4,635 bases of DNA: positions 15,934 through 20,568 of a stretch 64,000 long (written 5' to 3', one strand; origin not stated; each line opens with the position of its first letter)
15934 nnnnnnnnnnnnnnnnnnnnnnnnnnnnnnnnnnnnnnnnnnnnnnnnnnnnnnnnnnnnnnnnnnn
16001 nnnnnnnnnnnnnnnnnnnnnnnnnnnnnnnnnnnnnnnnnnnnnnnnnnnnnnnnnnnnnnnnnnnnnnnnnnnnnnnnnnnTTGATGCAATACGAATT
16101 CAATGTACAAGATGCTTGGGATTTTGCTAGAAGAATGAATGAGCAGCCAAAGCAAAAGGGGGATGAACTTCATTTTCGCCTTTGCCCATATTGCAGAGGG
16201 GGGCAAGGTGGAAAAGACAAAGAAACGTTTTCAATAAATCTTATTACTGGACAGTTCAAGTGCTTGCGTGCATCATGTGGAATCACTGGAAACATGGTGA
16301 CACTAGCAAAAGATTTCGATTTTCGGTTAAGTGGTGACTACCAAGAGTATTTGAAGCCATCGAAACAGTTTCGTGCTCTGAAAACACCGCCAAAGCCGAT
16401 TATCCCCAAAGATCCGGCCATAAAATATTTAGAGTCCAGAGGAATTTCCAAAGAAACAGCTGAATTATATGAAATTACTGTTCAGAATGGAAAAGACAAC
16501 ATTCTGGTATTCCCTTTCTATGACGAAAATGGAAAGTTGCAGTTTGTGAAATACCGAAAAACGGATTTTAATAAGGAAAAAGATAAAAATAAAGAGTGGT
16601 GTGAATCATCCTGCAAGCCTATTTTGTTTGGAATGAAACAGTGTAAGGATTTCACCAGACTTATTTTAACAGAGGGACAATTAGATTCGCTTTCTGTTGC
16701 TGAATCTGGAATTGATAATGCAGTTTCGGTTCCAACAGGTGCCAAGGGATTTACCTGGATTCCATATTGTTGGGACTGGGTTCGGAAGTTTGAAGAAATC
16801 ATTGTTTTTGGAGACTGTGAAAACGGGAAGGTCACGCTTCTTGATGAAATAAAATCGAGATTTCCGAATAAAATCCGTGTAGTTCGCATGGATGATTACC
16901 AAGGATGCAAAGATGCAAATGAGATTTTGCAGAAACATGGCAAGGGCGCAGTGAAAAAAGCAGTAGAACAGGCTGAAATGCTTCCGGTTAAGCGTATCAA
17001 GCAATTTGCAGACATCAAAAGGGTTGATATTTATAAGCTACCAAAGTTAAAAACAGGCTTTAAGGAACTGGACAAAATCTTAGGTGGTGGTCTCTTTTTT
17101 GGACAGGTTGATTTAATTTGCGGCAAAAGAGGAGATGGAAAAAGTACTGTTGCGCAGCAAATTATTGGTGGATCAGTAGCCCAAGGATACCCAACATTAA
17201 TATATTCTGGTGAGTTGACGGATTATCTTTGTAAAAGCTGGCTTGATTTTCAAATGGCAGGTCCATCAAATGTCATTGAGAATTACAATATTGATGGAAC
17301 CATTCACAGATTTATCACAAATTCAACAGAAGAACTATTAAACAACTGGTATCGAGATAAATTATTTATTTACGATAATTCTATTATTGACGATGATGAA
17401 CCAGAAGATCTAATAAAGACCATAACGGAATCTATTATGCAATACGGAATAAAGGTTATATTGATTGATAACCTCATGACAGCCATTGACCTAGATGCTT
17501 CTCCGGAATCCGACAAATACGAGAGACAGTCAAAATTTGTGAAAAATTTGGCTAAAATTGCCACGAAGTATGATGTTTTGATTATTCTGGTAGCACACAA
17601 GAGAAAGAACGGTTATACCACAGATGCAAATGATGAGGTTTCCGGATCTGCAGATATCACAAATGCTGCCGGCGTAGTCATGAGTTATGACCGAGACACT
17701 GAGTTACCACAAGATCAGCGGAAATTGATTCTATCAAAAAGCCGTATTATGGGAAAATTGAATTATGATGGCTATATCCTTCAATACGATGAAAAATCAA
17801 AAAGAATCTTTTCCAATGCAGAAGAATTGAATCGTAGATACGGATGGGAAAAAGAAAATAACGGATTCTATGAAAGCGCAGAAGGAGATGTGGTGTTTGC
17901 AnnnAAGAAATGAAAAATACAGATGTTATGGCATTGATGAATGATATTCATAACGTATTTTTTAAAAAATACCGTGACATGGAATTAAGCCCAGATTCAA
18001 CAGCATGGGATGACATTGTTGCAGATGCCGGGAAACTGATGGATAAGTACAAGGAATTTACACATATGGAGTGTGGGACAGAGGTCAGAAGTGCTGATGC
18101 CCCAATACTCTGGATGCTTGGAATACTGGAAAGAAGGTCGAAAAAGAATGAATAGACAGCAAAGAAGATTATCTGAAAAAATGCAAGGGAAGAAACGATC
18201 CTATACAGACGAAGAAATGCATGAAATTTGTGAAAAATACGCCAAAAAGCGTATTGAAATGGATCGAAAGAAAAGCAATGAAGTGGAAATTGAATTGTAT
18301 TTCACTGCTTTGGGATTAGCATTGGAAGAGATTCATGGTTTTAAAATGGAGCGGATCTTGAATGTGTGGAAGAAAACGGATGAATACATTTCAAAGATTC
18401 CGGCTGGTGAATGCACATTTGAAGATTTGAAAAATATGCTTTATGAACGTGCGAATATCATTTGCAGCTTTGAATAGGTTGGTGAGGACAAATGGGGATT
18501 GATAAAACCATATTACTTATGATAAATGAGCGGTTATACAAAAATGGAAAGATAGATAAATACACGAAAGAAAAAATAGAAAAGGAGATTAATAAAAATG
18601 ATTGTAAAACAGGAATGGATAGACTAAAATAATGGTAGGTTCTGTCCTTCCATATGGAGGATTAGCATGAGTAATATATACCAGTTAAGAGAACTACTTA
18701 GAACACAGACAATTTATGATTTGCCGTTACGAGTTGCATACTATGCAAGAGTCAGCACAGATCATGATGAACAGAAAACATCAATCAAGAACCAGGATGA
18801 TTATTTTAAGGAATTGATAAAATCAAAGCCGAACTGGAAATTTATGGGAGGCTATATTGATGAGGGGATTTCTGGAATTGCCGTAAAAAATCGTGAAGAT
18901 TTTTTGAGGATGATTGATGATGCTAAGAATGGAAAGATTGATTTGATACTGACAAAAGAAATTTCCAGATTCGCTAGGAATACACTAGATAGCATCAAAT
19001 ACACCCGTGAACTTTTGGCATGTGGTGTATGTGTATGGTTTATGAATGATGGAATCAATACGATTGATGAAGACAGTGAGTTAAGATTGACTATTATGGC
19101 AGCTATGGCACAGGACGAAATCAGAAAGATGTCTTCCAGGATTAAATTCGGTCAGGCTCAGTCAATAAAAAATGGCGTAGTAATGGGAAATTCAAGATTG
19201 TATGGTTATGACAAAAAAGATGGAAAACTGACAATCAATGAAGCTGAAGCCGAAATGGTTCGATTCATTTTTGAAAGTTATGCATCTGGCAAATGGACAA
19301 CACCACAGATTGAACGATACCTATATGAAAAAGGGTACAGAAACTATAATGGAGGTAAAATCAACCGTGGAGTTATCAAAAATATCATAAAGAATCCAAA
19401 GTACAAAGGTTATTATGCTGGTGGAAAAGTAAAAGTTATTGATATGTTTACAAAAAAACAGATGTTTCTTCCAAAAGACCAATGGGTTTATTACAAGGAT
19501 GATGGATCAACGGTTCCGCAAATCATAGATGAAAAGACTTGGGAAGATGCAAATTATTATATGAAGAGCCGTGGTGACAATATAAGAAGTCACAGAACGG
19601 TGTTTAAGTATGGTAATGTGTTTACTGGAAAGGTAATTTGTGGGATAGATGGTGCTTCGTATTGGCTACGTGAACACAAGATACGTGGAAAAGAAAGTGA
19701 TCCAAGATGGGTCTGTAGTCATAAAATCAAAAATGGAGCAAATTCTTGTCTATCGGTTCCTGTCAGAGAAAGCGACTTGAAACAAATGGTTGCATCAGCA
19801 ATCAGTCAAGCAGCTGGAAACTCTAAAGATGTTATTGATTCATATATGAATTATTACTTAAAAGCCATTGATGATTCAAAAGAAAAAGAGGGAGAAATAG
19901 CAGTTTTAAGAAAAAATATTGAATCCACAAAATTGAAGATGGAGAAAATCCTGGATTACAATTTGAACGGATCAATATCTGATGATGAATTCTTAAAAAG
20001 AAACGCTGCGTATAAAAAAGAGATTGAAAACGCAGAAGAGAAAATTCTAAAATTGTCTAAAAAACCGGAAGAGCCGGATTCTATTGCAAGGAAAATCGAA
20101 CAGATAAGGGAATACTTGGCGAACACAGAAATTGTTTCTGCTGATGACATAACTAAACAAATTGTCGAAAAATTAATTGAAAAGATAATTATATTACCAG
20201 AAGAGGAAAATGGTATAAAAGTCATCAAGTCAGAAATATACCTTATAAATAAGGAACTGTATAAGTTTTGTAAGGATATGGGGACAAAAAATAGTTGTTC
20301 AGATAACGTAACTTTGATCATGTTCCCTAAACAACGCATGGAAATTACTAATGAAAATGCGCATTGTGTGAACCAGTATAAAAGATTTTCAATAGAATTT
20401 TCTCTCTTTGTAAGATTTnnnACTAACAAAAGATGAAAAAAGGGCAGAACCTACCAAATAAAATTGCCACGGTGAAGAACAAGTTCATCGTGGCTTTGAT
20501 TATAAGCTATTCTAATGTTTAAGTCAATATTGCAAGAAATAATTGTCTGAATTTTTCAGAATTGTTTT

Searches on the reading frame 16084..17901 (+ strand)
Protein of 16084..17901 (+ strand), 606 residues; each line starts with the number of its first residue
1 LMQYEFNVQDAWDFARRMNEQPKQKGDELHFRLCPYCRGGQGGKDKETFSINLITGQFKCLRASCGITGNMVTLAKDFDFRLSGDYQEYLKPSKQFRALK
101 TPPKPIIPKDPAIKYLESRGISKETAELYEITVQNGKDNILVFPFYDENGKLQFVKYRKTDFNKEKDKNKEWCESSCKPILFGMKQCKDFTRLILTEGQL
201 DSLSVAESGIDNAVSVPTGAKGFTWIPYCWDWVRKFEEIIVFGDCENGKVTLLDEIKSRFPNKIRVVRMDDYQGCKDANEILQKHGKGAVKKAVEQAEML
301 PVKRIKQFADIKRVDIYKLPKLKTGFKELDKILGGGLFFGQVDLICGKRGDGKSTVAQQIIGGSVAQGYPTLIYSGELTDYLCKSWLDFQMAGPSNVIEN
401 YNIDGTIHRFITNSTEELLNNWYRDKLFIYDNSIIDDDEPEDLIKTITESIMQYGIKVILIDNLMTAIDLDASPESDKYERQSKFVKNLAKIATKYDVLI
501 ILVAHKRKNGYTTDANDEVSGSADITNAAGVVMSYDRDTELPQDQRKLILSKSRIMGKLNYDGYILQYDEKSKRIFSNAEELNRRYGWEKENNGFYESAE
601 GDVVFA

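Call 38: search_protein_families(library=phrogs, proteins=[window:16084-17901:+], max_evalue=0.00001)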
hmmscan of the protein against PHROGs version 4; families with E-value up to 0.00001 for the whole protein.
window:16084-17901:+ (606 aa): 8 families
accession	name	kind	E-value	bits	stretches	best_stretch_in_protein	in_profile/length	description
phrog_239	-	DNA, RNA and nucleotide metabolism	5.8e-86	291.1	1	8-585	18-606/801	DNA primase/helicase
phrog_47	-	DNA, RNA and nucleotide metabolism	8e-30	105.1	1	19-308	39-346/947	DNA primase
phrog_19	-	DNA, RNA and nucleotide metabolism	6.4e-29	102.3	1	313-586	318-588/621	DnaB-like replicative helicase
phrog_5482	-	unknown function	3.4e-18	66.5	1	323-586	31-307/341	-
phrog_243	-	DNA, RNA and nucleotide metabolism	1.8e-09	38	1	319-554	18-242/273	DnaB-like replicative helicase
phrog_849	-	DNA, RNA and nucleotide metabolism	2.1e-08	34.5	1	110-298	147-344/435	DNA primase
phrog_3123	-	unknown function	5.8e-08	32.8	1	358-550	369-551/583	-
phrog_8337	-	DNA, RNA and nucleotide metabolism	6.5e-06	26.7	0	299-377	26-107/273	DNA repair protein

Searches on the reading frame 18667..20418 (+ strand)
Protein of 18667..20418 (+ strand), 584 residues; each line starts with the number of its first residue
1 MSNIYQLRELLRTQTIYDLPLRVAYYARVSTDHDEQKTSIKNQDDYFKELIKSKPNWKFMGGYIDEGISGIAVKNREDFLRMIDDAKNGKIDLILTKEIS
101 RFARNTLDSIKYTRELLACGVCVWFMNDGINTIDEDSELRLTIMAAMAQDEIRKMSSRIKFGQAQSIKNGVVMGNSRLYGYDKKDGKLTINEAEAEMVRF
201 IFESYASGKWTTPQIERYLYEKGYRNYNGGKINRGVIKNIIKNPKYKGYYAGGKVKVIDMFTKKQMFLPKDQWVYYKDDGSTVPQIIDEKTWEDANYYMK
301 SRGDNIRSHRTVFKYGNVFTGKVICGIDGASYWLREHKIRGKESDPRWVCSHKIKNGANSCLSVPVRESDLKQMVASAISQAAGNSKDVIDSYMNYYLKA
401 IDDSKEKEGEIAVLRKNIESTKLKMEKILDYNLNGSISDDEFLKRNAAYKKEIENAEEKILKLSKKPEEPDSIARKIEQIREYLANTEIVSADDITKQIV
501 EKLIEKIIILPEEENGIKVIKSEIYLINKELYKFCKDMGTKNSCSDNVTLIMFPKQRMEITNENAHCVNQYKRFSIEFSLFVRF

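Call 54: search_protein_families(library=pfam, proteins=[window:18667-20418:+], max_evalue=0.0001)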
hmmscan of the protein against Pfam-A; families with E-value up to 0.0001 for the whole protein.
window:18667-20418:+ (584 aa): 3 families
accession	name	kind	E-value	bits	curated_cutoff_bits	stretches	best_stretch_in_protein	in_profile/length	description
PF00239.26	Resolvase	-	6e-31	107.9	23.3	1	24-171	2-144/145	Resolvase, N terminal domain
PF07508.19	Recombinase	-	2.5e-15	57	21.1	1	193-301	2-101/102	Recombinase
PF13408.12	Zn_ribbon_recom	-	1.1e-09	38.9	25.3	1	319-379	2-57/58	Recombinase zinc beta ribbon domain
